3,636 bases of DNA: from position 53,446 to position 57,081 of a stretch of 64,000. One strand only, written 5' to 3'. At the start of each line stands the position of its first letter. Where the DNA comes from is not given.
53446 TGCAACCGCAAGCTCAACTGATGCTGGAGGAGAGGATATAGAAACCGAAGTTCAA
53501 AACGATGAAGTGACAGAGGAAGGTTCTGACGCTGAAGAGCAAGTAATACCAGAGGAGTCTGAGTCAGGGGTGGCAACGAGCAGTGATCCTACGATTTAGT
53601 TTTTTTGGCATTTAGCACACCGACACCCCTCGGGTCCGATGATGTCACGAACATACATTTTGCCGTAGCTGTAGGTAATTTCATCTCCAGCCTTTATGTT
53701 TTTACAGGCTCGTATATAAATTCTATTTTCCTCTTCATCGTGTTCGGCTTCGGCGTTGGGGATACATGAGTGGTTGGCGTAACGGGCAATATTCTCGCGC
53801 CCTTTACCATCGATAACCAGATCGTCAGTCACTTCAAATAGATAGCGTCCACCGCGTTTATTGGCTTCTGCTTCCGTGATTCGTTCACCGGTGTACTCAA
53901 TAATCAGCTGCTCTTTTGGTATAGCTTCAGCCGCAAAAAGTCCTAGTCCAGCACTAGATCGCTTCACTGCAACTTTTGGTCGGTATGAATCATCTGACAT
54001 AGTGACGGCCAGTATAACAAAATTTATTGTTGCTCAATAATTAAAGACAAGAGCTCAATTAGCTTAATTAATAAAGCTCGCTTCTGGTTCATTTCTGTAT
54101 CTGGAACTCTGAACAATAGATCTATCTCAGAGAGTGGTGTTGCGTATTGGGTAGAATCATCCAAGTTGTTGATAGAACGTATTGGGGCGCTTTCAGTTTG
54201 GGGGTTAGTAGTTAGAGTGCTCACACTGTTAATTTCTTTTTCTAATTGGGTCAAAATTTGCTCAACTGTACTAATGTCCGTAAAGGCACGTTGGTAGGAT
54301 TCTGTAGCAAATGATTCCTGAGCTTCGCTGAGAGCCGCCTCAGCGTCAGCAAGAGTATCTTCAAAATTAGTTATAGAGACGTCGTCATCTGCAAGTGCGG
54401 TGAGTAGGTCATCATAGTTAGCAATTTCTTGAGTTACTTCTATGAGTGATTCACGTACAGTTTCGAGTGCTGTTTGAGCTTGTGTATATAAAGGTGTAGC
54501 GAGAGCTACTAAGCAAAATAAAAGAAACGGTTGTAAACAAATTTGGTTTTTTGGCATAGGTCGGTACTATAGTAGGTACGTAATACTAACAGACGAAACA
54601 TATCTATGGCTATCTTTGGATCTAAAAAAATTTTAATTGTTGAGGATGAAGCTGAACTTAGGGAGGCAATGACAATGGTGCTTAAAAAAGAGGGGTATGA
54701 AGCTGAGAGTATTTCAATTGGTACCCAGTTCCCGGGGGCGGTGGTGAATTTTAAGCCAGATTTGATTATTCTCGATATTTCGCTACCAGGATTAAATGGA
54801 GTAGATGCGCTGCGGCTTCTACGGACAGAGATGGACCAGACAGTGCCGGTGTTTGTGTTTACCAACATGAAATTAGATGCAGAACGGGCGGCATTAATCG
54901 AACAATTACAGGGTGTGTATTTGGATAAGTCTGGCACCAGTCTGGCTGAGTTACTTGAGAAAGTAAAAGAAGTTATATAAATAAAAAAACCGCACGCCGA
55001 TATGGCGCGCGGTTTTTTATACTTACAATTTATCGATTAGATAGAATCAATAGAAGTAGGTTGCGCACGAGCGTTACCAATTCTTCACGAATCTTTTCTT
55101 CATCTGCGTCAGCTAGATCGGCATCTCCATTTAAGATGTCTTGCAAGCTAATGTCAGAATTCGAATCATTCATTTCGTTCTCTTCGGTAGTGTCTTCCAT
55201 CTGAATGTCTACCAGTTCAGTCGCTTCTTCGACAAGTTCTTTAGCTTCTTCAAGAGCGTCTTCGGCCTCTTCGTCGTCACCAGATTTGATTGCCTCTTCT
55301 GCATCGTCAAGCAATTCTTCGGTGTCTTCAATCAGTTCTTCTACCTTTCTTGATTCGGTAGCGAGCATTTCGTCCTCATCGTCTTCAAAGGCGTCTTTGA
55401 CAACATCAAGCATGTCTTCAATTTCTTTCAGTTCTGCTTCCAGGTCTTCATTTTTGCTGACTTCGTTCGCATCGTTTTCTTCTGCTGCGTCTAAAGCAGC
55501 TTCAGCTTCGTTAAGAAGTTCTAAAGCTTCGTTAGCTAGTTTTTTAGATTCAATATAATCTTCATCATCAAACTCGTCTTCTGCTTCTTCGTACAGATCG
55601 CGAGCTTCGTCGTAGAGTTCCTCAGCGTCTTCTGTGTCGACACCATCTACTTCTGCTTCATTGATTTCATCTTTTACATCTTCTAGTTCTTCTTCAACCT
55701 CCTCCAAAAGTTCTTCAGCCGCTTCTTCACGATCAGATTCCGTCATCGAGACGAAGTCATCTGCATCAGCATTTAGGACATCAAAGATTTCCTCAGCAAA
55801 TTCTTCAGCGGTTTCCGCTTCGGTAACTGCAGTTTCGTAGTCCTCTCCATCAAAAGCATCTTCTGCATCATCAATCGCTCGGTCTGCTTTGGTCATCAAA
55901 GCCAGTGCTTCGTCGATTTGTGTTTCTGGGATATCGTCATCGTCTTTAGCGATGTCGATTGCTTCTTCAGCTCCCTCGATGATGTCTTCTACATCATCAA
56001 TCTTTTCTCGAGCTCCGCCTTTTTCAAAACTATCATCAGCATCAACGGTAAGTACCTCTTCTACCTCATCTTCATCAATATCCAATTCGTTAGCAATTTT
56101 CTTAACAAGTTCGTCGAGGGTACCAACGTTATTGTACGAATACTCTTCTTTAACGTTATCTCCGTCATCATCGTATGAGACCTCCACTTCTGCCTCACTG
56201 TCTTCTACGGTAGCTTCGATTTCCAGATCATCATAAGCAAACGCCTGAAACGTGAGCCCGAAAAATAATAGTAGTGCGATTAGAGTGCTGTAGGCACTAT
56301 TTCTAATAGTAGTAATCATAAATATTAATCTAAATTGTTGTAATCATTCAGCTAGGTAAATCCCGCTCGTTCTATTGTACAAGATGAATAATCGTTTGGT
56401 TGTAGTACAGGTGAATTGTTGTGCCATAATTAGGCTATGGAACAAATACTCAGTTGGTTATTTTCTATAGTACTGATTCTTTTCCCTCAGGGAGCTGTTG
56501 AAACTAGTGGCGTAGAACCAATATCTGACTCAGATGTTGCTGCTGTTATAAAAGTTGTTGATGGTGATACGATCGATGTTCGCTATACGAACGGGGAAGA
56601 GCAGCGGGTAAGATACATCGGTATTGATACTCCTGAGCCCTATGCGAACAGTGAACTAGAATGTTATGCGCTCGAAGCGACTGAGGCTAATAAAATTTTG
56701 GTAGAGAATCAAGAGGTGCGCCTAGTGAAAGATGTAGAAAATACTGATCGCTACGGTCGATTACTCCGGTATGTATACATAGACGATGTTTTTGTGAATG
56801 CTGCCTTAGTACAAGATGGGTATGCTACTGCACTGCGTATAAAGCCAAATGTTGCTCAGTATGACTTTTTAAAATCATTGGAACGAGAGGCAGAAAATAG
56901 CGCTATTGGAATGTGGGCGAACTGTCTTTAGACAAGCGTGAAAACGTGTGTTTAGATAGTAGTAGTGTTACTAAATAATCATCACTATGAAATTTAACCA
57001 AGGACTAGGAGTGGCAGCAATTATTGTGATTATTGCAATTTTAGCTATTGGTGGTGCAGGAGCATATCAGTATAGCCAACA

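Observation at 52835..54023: Membrane-anchored histone-H1-like lysine-rich protein convergently paired with a SET-domain lysine methyltransferase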

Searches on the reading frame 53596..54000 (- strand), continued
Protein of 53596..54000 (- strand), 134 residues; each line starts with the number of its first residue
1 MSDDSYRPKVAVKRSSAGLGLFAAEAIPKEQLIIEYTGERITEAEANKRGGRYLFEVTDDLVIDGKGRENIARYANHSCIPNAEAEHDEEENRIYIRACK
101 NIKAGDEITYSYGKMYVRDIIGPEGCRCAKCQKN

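Call 42: find_encoding_contigs(protein=P0085, flank=6000, max_places=1)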
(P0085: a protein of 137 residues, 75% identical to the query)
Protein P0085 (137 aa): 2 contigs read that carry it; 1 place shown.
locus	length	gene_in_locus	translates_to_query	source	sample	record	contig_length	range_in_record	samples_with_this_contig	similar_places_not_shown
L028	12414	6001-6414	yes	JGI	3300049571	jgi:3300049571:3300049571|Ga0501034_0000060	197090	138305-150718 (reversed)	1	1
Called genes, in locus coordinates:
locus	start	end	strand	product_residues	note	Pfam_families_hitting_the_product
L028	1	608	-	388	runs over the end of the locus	PF00871:Acetate_kinase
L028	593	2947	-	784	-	PF09364:XFP_N, PF03894:XFP, PF09363:XFP_C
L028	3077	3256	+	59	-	-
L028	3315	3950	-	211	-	PF09335:VTT_dom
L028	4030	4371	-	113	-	PF02325:CCB3_YggT (weak)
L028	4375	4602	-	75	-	-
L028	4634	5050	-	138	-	-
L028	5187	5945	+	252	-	PF00963:Cohesin (weak)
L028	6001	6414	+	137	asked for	PF21549:PRDM2_PR (weak), PF00856:SET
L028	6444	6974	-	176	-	-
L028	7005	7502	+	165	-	-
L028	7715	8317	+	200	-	PF05198:IF3_N, PF00707:IF3_C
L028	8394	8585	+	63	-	PF01632:Ribosomal_L35p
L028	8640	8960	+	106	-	PF00453:Ribosomal_L20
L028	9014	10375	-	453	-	PF00753:Lactamase_B, PF23023:Anti-Pycsar_Apyc1 (weak), PF12706:Lactamase_B_2 (weak), PF16661:Lactamase_B_6, PF10996:Beta-Casp, PF07521:RMMBL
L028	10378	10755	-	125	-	PF09997:DUF2238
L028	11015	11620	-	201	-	PF00334:NDK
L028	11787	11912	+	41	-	-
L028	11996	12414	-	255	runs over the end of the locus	PF00557:Peptidase_M24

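Call 77: predict_structure(alignment_id=A9)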
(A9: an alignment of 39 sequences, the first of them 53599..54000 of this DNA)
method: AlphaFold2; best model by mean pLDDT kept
length: 134 residues; sequences in the alignment: 39
mean_pLDDT: 67.5   pTM: 0.61
mean pLDDT of the five models: 67.5, 65.0, 64.0, 62.4, 62.0
residues with pLDDT >= 90: 7; 70-90: 51; 50-70: 54; < 50: 22
segments of 3 or more residues with pLDDT < 50: 1-4, 53-62, 64-68
pLDDT, mean of each block of 10 residues (from residue 1): 55 73 88 70 55 44 48 72 78 80 88 65 64 63
secondary structure, 60 per line:
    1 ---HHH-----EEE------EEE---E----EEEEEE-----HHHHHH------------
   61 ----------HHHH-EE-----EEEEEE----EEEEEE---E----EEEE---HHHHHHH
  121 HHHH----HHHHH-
elements in order: E12-14 E21-23 E32-37 H43-48 H71-74 E83-88 E93-98 E107-110 H114-124 H129-133

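Call 79: fold_search(model_id=the predicted structure, library=pdb)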
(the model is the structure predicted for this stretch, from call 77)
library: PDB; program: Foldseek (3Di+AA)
matches with E <= 10: 1145; with E <= 0.001: 381
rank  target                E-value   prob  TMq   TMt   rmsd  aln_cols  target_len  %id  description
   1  6u9m_A                9.4e-09  1.00  0.64  0.59   4.4       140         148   33  MLL1 SET N3861I/Q3867L bound to inhibitor 16 (TC-5109) (released 2020-07-01)
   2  7td5_F                1.3e-08  1.00  0.65  0.22   3.7       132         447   32  Structure of human PRC2-EZH1 containing phosphorylated SUZ12 (released 2022-11-16)
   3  6u9n_A                1.3e-08  1.00  0.60  0.56   4.1       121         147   34  MLL1 SET N3861I/Q3867L bound to inhibitor 14 (TC-5139) (released 2020-07-01)
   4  7td5_A                1.9e-08  1.00  0.65  0.20   3.7       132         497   32  Structure of human PRC2-EZH1 containing phosphorylated SUZ12 (released 2022-11-16)
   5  7w6l_E                1.9e-08  1.00  0.59  0.53   3.8       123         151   36  The crystal structure of MLL3-RBBP5-ASH2L in complex with H3K4me0 peptide (released 2022-09-07)
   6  6u9n_B                2.4e-08  1.00  0.64  0.59   4.6       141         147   32  MLL1 SET N3861I/Q3867L bound to inhibitor 14 (TC-5139) (released 2020-07-01)
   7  6u9k_B                2.6e-08  1.00  0.64  0.58   4.6       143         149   32  MLL1 SET N3861I/Q3867L bound to inhibitor 18 (TC-5153) (released 2020-07-01)
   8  7w6l_C                3.1e-08  1.00  0.59  0.51   3.6       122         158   37  The crystal structure of MLL3-RBBP5-ASH2L in complex with H3K4me0 peptide (released 2022-09-07)
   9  5f5e                  3.6e-08  1.00  0.59  0.55   4.3       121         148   34  The Crystal Structure of MLL1 SET domain with N3816I/Q3867L mutation (released 2016-02-24)
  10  8fyh_A                4.6e-08  1.00  0.58  0.18   4.0       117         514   32  G4 RNA-mediated PRC2 dimer (released 2023-10-04)
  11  5f59                  4.6e-08  1.00  0.58  0.54   3.9       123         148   36  The crystal structure of MLL3 SET domain (released 2016-02-24)
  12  4z4p                  5.2e-08  1.00  0.58  0.49   4.2       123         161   36  Structure of the MLL4 SET Domain (released 2015-09-09)
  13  6u9k_A                5.2e-08  1.00  0.63  0.58   4.7       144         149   33  MLL1 SET N3861I/Q3867L bound to inhibitor 18 (TC-5153) (released 2020-07-01)
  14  2w5z_A                5.9e-08  1.00  0.58  0.45   3.9       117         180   33  Ternary Complex of the Mixed Lineage Leukaemia (MLL1) SET Domain with the cofactor product S-Adenosylhomocysteine and  (released 2009-02-10)
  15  5f6k_C                6.3e-08  1.00  0.61  0.55   3.6       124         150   36  Crystal structure of the MLL3-Ash2L-RbBP5 complex (released 2016-02-24)
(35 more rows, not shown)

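Call 80: search_protein_families(library=pfam, proteins=[L008:7366-8802:-, L008:6395-7366:-, L008:9271-10587:-, L003:6514-6948:+, L028:7005-7502:+, L001:6450-7034:-], max_evalue=0.001)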
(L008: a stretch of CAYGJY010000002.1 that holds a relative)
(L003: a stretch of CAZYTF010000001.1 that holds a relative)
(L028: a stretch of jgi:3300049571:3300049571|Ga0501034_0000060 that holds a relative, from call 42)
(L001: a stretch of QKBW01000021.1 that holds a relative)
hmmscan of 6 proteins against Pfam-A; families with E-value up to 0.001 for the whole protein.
L008:7366-8802:- (478 aa): 6 families
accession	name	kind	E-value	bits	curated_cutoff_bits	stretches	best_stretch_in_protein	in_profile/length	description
PF05221.23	AdoHcyase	-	3.7e-146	486.4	25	1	19-477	1-299/299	S-adenosyl-L-homocysteine hydrolase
PF00670.27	AdoHcyase_NAD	-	2.9e-82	275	27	1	239-400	1-162/162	S-adenosyl-L-homocysteine hydrolase, NAD binding domain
PF02826.25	2-Hacid_dh_C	-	1.5e-12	47.7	25.1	1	257-348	32-127/178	D-isomer specific 2-hydroxyacid dehydrogenase, NAD binding domain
PF13241.12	NAD_binding_7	-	9e-07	29.9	22.1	1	259-349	5-93/104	Putative NAD(P)-binding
PF01488.26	Shikimate_DH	-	7.5e-06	26.5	24.3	1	259-341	10-101/138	Shikimate / quinate 5-dehydrogenase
PF07991.19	KARI_N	-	9.5e-06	25.7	20.6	1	259-340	2-87/165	Acetohydroxy acid isomeroreductase, NADPH-binding domain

L008:6395-7366:- (323 aa): 1 family
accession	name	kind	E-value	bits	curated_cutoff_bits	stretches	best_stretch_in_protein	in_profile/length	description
PF00294.29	PfkB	-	1.5e-50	172.7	25.8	1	53-315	24-295/302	pfkB family carbohydrate kinase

L008:9271-10587:- (438 aa): 7 families
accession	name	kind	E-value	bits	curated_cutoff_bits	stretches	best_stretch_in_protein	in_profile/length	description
PF02518.31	HATPase_c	-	3.3e-27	95.6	26.4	1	322-431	2-109/111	Histidine kinase-, DNA gyrase B-, and HSP90-like ATPase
PF00512.31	HisKA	-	1.8e-13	50.8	26.9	1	207-274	1-65/66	His Kinase A (phospho-acceptor) domain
PF13426.13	PAS_9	-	1.1e-10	42.2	27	1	95-200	1-103/103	PAS domain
PF00989.32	PAS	-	1.4e-10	41.6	22.6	1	87-195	3-109/113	PAS fold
PF08448.16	PAS_4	-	2.3e-05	25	23.1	1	92-202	2-109/110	PAS fold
PF13581.12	HATPase_c_2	-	0.00011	22.6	27.4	1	328-409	34-112/127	Histidine kinase-like ATPase domain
PF13188.13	PAS_8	-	0.00094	19.5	21.8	0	90-132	6-51/65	PAS domain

L003:6514-6948:+ (144 aa): 1 family
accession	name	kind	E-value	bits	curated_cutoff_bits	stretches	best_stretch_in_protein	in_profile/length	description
PF02322.20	Cyt_bd_oxida_II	-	0.00046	20.1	35.6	1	13-103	153-227/302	Cytochrome bd terminal oxidase subunit II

L028:7005-7502:+ (165 aa): 0 families

L001:6450-7034:- (194 aa): 0 families

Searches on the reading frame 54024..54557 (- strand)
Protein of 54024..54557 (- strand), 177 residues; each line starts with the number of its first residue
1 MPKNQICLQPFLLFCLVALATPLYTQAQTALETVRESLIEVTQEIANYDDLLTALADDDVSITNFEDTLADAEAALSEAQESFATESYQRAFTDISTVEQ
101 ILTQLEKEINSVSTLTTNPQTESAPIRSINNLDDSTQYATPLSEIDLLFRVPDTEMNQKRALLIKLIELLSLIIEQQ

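Call 4: search_protein_families(library=pfam, proteins=[window:54024-54557:-], max_evalue=0.01)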
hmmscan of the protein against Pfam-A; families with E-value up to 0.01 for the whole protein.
window:54024-54557:- (177 aa): 0 families

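Call 5: search_protein_families(library=ncbifam, proteins=[window:54024-54557:-], max_evalue=0.01)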
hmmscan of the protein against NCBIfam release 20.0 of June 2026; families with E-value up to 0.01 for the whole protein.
window:54024-54557:- (177 aa): 3 families
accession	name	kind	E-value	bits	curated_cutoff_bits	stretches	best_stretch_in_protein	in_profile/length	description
NF047515.1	SpiroCoCo_C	equivalog_domain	0.0012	18.1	125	1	26-111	170-253/313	SpiroCoCo family coiled-coil protein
NF045487.1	ASRP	equivalog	0.0035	16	300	1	28-130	124-224/593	archaea-specific SMC-related protein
TIGR02169.1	SMC_prok_A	equivalog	0.0041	14.8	729.4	1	26-120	735-826/1165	chromosome segregation protein SMC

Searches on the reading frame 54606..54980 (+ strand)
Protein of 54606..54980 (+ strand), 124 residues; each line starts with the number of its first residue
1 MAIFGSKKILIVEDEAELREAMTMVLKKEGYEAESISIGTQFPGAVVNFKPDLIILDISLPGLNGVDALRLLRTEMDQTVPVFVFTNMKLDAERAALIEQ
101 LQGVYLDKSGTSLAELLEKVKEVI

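Call 4: search_protein_families(library=pfam, proteins=[window:54606-54980:+], max_evalue=0.01)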
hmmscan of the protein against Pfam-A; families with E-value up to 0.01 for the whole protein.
window:54606-54980:+ (124 aa): 1 family
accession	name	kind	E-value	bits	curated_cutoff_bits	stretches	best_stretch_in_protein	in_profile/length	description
PF00072.30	Response_reg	-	1.1e-17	64.6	30.2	1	9-119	1-109/111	Response regulator receiver domain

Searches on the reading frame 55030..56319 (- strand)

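Call 4: search_protein_families(library=pfam, proteins=[window:55030-56319:-], max_evalue=0.01)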
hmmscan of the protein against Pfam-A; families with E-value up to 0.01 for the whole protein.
window:55030-56319:- (429 aa): 2 families
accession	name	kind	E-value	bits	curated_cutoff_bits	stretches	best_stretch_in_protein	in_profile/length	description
PF08590.15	DUF1771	-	3.6e-06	27.6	28.7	1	326-368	8-50/64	Domain of unknown function (DUF1771)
PF22360.1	SbsC_spectrin-like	-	0.00042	21.4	26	1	337-368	10-41/62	SbsC,spectrin-like repeat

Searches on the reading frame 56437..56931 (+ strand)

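Call 4: search_protein_families(library=pfam, proteins=[window:56437-56931:+], max_evalue=0.01)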
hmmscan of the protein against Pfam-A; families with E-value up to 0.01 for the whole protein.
window:56437-56931:+ (164 aa): 1 family
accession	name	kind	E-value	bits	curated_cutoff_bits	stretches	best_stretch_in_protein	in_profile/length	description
PF00565.23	SNase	-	1.2e-20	74.4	21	1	57-162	1-107/107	Staphylococcal nuclease homologue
